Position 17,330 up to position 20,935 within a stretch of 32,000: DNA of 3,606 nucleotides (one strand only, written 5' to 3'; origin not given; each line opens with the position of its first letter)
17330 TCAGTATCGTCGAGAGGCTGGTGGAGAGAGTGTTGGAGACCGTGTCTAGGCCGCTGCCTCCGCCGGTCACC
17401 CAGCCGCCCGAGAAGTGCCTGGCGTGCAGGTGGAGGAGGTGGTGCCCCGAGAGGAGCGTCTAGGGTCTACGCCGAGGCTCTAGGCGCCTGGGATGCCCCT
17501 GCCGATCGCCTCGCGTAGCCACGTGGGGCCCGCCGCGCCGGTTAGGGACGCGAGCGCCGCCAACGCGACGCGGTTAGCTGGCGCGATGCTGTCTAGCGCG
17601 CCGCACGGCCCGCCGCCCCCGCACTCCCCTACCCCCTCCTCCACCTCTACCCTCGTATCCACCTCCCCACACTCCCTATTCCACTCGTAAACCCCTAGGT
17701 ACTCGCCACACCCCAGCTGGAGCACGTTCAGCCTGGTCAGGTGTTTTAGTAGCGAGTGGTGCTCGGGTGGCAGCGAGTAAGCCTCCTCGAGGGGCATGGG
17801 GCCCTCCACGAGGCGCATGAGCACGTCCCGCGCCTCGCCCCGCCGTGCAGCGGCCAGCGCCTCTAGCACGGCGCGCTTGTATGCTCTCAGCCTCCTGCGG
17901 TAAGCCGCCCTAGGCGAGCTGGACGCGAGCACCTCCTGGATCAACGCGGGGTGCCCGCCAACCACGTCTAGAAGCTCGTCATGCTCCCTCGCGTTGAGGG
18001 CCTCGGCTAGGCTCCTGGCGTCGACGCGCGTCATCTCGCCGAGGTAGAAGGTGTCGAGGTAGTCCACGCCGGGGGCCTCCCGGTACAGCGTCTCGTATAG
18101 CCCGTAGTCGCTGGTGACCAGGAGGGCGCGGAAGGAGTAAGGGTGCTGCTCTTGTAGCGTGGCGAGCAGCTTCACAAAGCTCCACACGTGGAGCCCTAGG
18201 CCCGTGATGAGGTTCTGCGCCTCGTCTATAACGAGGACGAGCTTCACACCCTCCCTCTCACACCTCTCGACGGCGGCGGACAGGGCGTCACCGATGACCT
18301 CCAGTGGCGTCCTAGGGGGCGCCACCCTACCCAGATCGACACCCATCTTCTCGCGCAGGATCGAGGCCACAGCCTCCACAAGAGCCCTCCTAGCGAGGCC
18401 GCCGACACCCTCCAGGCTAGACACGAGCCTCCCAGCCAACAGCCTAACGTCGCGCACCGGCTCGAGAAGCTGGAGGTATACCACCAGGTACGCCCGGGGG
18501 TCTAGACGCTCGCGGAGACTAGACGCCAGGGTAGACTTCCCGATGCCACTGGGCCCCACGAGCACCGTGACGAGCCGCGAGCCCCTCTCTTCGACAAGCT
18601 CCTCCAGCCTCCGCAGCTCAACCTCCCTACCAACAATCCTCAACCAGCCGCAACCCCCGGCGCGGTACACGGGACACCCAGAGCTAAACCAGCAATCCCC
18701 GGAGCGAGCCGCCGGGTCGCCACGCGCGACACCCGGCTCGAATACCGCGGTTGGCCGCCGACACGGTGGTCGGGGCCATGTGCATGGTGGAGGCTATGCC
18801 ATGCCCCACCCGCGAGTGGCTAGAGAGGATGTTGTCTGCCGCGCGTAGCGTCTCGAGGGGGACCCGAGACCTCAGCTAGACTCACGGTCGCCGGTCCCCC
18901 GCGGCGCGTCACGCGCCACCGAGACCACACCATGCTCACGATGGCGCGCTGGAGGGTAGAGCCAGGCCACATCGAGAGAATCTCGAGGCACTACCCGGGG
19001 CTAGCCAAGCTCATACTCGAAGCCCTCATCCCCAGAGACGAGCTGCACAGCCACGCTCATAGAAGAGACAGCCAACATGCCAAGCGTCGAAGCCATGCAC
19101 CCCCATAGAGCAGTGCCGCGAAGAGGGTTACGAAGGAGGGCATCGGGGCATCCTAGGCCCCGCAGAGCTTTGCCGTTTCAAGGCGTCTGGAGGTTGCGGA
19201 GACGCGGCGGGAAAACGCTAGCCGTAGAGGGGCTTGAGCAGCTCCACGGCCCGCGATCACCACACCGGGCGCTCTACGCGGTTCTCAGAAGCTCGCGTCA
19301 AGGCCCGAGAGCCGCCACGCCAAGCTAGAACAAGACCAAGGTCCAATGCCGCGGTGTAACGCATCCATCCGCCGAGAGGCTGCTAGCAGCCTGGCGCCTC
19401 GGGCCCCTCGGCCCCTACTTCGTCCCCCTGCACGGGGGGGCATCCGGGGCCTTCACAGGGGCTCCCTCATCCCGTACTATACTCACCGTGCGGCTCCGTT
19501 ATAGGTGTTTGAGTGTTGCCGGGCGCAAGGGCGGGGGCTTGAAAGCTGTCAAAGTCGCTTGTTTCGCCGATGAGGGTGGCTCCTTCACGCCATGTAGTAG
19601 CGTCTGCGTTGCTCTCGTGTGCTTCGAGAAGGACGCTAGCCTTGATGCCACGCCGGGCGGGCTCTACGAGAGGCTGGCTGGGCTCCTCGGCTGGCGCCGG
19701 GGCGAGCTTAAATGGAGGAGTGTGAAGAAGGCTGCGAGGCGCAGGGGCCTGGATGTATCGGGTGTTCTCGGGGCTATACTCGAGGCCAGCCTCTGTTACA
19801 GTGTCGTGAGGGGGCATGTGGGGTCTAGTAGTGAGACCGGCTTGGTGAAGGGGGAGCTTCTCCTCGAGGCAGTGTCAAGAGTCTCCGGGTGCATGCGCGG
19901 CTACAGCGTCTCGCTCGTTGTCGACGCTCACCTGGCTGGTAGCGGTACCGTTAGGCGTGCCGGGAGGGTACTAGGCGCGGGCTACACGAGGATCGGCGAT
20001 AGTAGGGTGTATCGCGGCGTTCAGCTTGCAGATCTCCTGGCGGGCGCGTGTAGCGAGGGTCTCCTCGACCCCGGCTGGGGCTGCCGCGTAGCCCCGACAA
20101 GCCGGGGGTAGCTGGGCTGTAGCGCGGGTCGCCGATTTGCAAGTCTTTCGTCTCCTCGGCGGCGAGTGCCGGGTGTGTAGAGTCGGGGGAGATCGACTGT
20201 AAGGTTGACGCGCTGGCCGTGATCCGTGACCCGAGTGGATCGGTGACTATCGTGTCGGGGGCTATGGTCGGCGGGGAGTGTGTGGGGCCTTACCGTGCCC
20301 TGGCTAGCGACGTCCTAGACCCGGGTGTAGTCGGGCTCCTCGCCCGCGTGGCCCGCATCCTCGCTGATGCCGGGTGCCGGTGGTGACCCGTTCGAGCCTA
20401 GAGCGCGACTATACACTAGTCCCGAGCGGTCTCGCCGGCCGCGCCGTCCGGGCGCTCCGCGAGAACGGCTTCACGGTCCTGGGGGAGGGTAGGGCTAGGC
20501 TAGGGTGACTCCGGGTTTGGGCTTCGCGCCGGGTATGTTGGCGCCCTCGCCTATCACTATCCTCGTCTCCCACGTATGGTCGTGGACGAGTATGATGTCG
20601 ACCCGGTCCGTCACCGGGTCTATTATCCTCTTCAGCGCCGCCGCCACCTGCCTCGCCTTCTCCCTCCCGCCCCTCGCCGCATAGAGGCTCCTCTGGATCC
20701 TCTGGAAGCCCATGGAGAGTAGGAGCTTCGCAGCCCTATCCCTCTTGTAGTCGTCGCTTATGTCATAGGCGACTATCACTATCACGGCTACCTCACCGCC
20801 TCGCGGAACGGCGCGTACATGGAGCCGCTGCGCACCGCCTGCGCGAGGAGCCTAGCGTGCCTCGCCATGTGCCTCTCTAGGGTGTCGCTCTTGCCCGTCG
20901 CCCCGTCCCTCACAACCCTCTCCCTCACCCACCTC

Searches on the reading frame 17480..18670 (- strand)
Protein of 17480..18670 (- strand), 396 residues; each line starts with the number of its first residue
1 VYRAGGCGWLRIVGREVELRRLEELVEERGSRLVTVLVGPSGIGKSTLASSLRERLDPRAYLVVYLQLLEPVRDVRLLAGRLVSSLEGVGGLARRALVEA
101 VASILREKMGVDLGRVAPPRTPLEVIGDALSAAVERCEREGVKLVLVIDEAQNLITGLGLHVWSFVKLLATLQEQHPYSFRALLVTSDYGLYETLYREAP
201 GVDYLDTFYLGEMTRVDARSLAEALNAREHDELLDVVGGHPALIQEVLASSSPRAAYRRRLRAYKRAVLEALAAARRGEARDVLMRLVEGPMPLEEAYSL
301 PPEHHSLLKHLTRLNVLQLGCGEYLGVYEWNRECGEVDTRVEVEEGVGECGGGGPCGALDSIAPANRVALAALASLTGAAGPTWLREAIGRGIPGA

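Call 8: search_protein_families(library=ncbifam, proteins=[window:17480-18670:-], max_evalue=0.01)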
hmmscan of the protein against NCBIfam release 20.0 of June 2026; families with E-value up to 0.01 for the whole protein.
window:17480-18670:- (396 aa): 4 families
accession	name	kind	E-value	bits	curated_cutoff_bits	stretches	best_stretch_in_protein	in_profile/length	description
NF038208.1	garosamine_AAA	equivalog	0.00034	20.3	170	1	34-60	2-28/167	Gar/GrdA family gentamicin resistance ATP-binding protein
NF006743.0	PRK09270.1-2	equivalog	0.0024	16.9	227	1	21-61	18-57/217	nucleoside/nucleotide kinase family protein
TIGR03707.1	PPK2_P_aer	equivalog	0.003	17.3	301.8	1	16-67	15-66/230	polyphosphate kinase 2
NF040586.1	FxSxx_TPR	equivalog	0.0061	15.1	300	1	13-50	9-43/830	FxSxx-COOH system tetratricopeptide repeat protein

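Call 37: search_protein_families(library=pfam, proteins=[window:17480-18670:-], max_evalue=0.1)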
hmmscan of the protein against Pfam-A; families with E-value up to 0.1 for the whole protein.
window:17480-18670:- (396 aa): 27 families (the best 25 are shown)
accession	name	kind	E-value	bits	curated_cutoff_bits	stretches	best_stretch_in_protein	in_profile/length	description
PF01637.24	ATPase_2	-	1.1e-17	65.1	33.2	1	13-247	2-225/225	ATPase domain predominantly from Archaea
PF13191.12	AAA_16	-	3.6e-13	50.8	32.6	1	12-176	2-162/167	AAA ATPase domain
PF13401.12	AAA_22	-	1.5e-11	45.1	27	1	31-185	4-121/130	AAA domain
PF20703.3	nSTAND1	-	1.6e-05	25.1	27.1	1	13-219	17-193/379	Novel STAND NTPase 1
PF07728.20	AAA_5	-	0.00024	21.6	22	1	36-66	3-33/139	AAA domain (dynein-related subfamily)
PF03193.22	RsgA_GTPase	-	0.00028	21.2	30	1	22-56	97-130/174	RsgA GTPase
PF13671.12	AAA_33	-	0.0014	19.4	27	1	34-60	1-25/143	AAA domain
PF00005.33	ABC_tran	-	0.002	19.1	25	1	34-59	13-38/137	ABC transporter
PF25199.1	nSTAND_NTPase5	-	0.0079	16.5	34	0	12-48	19-57/145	Novel STAND NTPase 5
PF05621.17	TniB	-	0.008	16.1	22.4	0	19-55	20-58/189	Bacterial TniB protein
PF08298.17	AAA_PrkA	-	0.012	15.1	25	1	32-102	85-155/358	PrkA AAA domain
PF13604.12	AAA_30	-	0.016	15.4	27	0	31-64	17-50/191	AAA domain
PF13173.12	AAA_14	-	0.021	15.3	27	0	33-67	3-38/129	AAA domain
PF25201.1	nSTAND6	-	0.022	15.2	27.7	0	119-184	78-142/148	Novel STAND NTPase 6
PF00004.35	AAA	-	0.024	15.5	21.2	0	36-61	2-27/131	ATPase family associated with various cellular activities (AAA)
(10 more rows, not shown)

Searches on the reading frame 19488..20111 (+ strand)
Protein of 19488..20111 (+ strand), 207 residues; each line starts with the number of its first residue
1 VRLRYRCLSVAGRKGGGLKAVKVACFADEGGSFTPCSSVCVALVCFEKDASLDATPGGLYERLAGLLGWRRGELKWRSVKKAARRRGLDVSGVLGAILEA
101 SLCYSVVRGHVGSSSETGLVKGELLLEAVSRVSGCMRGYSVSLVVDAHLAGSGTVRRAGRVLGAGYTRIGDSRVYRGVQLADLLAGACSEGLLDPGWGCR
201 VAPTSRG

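Call 8: search_protein_families(library=ncbifam, proteins=[window:19488-20111:+], max_evalue=0.01)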
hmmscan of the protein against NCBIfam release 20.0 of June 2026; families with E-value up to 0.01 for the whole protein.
window:19488-20111:+ (207 aa): 0 families

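Call 37: search_protein_families(library=pfam, proteins=[window:19488-20111:+], max_evalue=0.1)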
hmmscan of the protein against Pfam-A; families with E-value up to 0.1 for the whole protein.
window:19488-20111:+ (207 aa): 1 family
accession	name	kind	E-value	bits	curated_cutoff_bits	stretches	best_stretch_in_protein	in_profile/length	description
PF12686.12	DUF3800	-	0.023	15.8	21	1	169-188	127-146/149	Protein of unknown function (DUF3800)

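Call 49: search_protein_families(library=padloc, proteins=[window:19488-20111:+], max_evalue=0.01)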
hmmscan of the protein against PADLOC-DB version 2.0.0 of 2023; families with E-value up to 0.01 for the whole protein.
window:19488-20111:+ (207 aa): 0 families

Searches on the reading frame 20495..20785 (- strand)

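Call 37: search_protein_families(library=pfam, proteins=[window:20495-20785:-], max_evalue=0.1)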
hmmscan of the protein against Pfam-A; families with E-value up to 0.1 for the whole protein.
window:20495-20785:- (96 aa): 1 family
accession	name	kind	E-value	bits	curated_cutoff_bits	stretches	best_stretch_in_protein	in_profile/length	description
PF09827.14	CRISPR_Cas2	-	9.2e-17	61.4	23.8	1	1-74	1-73/74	CRISPR associated protein Cas2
